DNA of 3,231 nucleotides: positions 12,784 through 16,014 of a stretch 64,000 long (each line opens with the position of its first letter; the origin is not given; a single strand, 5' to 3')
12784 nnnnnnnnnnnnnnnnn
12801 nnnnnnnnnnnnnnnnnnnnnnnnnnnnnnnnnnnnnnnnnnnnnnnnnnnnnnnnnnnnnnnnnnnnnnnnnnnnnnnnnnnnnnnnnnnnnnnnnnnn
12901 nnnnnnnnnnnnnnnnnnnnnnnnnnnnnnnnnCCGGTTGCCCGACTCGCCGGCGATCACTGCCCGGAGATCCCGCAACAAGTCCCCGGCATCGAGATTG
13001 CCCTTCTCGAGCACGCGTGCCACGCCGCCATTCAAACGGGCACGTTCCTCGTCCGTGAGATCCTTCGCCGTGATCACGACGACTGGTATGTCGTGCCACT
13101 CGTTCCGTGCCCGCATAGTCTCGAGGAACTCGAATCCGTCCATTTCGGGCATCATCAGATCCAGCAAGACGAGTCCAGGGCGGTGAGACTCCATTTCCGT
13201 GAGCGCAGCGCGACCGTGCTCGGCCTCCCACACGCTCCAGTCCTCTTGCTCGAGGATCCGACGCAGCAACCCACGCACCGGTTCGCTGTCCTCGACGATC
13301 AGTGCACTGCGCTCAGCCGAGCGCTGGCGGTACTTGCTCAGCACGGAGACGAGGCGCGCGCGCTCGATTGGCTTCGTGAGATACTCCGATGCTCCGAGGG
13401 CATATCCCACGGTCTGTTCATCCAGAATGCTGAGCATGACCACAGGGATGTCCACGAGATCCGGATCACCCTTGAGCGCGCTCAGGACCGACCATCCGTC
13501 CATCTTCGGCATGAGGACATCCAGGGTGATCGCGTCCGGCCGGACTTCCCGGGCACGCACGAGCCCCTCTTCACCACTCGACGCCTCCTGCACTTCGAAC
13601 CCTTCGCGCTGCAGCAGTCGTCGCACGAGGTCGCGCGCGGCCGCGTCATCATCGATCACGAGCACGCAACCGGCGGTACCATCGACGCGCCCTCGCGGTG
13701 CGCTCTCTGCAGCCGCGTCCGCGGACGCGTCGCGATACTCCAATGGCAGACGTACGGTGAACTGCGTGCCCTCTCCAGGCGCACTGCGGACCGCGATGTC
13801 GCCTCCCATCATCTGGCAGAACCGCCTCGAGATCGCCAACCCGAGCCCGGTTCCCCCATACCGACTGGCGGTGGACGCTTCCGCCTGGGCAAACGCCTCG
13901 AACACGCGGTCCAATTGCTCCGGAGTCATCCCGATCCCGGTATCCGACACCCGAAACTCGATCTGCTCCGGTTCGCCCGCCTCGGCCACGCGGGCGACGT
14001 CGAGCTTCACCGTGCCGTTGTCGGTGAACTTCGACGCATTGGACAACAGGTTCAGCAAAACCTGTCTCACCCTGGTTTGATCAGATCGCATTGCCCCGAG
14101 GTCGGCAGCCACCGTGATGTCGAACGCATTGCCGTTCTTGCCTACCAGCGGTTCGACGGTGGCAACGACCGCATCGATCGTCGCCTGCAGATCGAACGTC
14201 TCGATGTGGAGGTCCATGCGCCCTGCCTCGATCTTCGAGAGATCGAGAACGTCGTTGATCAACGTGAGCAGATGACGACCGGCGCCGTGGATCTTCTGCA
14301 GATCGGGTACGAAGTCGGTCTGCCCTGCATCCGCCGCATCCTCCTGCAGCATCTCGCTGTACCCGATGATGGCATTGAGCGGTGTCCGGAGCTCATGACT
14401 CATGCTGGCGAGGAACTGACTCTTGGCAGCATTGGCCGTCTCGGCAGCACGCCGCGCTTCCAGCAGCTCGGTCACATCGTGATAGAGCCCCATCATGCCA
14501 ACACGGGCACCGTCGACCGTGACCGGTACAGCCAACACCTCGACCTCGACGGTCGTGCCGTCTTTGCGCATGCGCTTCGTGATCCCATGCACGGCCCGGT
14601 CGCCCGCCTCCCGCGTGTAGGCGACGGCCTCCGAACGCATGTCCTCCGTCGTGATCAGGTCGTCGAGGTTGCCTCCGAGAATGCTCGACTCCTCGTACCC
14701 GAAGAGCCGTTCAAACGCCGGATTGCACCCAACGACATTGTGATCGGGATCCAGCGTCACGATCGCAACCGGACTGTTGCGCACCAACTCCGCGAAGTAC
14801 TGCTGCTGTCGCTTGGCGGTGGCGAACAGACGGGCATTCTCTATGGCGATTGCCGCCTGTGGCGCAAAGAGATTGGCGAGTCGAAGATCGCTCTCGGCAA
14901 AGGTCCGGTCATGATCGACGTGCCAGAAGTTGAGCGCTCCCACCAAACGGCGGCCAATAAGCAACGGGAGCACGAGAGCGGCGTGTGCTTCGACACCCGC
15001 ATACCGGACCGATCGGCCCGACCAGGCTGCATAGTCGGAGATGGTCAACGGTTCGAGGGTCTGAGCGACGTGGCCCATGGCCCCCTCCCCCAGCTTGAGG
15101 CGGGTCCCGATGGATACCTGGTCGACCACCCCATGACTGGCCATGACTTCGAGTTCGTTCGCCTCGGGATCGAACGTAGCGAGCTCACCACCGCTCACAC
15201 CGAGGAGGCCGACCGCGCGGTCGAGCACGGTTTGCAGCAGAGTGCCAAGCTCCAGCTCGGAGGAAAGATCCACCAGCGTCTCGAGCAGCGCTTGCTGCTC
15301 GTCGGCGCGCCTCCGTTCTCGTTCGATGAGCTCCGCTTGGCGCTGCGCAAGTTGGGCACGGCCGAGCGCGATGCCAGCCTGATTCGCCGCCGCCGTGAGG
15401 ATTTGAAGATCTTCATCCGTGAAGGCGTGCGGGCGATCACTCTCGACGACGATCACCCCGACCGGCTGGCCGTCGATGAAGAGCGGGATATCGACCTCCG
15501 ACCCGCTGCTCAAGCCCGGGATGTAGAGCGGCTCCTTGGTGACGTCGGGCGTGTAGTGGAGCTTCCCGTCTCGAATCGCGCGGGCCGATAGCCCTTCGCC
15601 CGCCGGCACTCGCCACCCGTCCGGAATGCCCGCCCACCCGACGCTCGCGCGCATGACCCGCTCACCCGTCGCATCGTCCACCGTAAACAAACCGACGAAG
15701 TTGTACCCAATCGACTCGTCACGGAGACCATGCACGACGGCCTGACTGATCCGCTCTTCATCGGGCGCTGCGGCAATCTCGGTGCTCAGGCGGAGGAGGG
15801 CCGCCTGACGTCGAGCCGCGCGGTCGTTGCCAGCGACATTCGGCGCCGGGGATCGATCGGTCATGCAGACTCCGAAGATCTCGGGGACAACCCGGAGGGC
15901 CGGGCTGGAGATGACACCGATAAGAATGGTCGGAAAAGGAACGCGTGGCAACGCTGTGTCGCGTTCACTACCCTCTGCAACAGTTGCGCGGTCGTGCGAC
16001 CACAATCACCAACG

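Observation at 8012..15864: Four-gene, translationally coupled phosphorelay operon that ends on a Hanks-type Ser/Thr kinase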

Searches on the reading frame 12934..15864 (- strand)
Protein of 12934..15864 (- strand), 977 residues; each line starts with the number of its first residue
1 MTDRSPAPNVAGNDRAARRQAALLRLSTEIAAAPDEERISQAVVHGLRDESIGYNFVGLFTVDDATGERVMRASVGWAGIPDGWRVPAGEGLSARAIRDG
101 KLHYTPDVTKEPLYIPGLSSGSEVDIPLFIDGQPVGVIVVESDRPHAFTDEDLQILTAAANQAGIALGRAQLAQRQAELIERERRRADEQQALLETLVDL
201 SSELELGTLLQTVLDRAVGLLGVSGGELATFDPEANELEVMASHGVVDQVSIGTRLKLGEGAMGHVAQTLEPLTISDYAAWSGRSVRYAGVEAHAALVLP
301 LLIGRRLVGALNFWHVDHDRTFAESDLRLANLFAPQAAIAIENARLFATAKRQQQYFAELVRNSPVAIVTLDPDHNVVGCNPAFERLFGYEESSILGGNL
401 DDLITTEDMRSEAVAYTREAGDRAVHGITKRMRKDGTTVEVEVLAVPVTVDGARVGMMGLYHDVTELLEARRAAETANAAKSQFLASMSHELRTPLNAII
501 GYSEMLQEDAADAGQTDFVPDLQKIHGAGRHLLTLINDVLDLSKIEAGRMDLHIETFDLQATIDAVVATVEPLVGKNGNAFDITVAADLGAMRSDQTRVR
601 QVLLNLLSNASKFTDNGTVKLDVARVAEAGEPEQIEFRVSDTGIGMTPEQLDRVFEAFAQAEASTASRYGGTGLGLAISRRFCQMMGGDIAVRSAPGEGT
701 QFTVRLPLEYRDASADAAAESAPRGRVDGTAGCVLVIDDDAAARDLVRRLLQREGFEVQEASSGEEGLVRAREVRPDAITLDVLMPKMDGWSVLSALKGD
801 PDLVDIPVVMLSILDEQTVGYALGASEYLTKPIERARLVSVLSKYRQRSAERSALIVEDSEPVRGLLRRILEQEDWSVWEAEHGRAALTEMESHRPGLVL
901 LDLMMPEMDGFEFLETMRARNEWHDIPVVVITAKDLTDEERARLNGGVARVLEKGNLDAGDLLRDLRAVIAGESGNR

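Call 8: search_protein_families(library=pfam, proteins=[window:12934-15864:-], max_evalue=0.01)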
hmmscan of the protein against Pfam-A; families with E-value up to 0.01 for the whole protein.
window:12934-15864:- (977 aa): 13 families
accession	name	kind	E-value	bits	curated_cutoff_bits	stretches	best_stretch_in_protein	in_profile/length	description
PF00072.30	Response_reg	-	8.3e-47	158.4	30.2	2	734-841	1-109/111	Response regulator receiver domain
PF13185.12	GAF_2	-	1.5e-35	122.8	28.6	2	205-342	3-136/136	GAF domain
PF02518.31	HATPase_c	-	3.3e-31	108.4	26.4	1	595-709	2-110/111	Histidine kinase-, DNA gyrase B-, and HSP90-like ATPase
PF01590.32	GAF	-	1.9e-28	100.1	22.4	2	35-167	1-133/133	GAF domain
PF13492.12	GAF_3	-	7.4e-26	91.5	27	2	206-343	2-129/129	GAF domain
PF00512.31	HisKA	-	3.9e-22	78.5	26.9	1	480-548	1-66/66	His Kinase A (phospho-acceptor) domain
PF00989.32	PAS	-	2.1e-15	57.1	22.6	1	357-464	3-113/113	PAS fold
PF13426.13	PAS_9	-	8e-15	55.4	27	1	365-466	1-103/103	PAS domain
PF08448.16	PAS_4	-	4.5e-12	46.6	23.1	1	362-467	2-108/110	PAS fold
PF13188.13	PAS_8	-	6.1e-08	32.7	21.8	1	356-405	2-48/65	PAS domain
PF08447.18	PAS_3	-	9.7e-07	29.4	25.6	1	378-459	2-87/89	PAS fold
PF12860.13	PAS_7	-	0.00025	21.6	27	1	366-470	6-113/115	PAS fold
PF13589.12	HATPase_c_3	-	0.0013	19.2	25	1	601-680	5-81/137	Histidine kinase-, DNA gyrase B-, and HSP90-like ATPase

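Call 63: search_protein_families(library=ncbifam, proteins=[window:12934-15864:-], max_evalue=0.00001)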
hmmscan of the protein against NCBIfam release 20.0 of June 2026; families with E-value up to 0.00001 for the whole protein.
window:12934-15864:- (977 aa): 156 families (the best 25 are shown)
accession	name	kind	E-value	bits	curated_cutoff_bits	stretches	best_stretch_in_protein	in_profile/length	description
NF008318.0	PRK11107.1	equivalog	5.9e-95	319.2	890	3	466-714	278-524/920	two-component sensor histidine kinase BarA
TIGR02956.1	TMAO_torS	equivalog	4.1e-91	306.5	676.5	2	464-850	447-824/967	TMAO reductase system sensor histidine kinase/response regulator TorS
NF011874.0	PRK15347.1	equivalog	1.9e-90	304.2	852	3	465-710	382-616/921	two component system sensor kinase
NF008302.0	PRK11091.1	equivalog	3.4e-88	296.7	838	2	351-854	151-651/779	aerobic respiration two-component sensor histidine kinase ArcB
NF041947.1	LuxQ_Vibrio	equivalog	1.7e-86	290.8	1200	1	346-848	340-841/843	quorum-sensing autoinducer 2 sensor kinase/phosphatase LuxQ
NF038297.2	hybrid_HK_HrmK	equivalog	5.9e-83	279.5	725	2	465-845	219-607/607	hybrid histidine kinase/response regulator HrmK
NF008099.0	PRK10841.1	equivalog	1.3e-74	251.6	920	3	466-712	455-694/949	two-component system sensor histidine kinase RcsC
NF045901.1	HisKinLetSLeg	equivalog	1.3e-71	241.8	1650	2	467-709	279-519/906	two-component system sensor histidine kinase LetS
NF046044.1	PnpS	equivalog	1.1e-65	222.2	400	1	329-707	29-390/390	two-component system histidine kinase PnpS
NF041832.1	near_NosP_CTERM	subfamily_domain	5.9e-60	203.3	400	1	475-844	1-368/370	NahK/ErcS family hybrid sensor histidine kinase/response regulator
NF008543.0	PRK11466.1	equivalog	9.6e-58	195.8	982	1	461-853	424-805/914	TMAO reductase system sensor histidine kinase/response regulator TorS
NF047465.1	hybrid_HK_LvrA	exception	4.4e-57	193.7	1200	2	472-709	193-423/819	hybrid histidine kinase/response regulator LvrA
NF007420.1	PRK09959.1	equivalog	3e-55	187.4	1995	2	466-847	696-1075/1197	acid-sensing system histidine kinase EvgS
NF047874.1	MASE3_PAS_HK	subfamily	1.8e-52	179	560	1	349-716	259-633/655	MASE3 domain-containing sensor histidine kinase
TIGR02966.1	phoR_proteo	equivalog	1.4e-51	175.5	334.2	1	352-706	3-333/333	phosphate regulon sensor histidine kinase PhoR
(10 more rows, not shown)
